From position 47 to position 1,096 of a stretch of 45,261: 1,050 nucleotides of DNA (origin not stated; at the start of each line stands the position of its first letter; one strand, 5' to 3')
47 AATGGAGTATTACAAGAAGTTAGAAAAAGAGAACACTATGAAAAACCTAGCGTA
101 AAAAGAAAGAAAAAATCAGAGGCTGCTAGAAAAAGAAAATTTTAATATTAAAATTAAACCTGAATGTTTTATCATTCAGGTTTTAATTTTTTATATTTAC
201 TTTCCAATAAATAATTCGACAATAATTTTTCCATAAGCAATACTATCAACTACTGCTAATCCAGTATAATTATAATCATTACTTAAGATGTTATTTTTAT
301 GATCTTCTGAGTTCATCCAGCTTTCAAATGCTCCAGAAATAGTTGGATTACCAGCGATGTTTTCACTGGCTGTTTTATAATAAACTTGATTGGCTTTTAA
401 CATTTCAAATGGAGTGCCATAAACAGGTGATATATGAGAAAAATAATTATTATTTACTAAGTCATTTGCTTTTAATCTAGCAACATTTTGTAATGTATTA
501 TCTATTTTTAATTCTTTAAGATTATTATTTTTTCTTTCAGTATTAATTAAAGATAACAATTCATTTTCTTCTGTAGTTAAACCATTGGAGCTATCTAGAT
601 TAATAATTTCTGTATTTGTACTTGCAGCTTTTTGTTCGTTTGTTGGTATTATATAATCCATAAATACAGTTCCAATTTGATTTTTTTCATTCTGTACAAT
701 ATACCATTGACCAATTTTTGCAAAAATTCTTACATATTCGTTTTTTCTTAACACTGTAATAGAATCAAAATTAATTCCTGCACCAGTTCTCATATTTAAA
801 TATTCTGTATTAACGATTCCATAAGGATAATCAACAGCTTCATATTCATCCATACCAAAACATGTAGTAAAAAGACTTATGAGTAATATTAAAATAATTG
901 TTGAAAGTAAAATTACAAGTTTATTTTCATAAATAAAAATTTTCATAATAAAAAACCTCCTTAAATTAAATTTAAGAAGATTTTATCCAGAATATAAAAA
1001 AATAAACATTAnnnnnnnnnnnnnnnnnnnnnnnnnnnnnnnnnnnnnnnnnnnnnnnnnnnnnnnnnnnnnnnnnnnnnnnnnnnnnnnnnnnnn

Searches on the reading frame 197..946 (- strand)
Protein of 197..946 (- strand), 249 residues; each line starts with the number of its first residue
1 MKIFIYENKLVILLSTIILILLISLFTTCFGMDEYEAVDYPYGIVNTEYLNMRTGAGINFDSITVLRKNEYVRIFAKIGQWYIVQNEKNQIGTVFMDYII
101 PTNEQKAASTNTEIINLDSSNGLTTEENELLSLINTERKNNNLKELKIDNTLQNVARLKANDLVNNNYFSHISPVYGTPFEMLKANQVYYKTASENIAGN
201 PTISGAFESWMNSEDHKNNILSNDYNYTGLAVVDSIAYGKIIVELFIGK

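Call 43: search_protein_families(library=pfam, proteins=[window:197-946:-], max_evalue=0.001)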
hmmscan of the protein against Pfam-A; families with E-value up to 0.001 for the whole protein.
window:197-946:- (249 aa): 3 families
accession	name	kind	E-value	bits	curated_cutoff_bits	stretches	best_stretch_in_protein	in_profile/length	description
PF00188.32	CAP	-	2.8e-16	60.9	21.1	1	131-238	1-108/117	Cysteine-rich secretory protein family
PF08239.17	SH3_3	-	1.2e-06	29.1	27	1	49-98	2-52/54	Bacterial SH3 domain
PF23448.1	CAP-like_CFAP184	-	0.00084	20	27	0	128-168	10-50/131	CFAP184 CAP-like domain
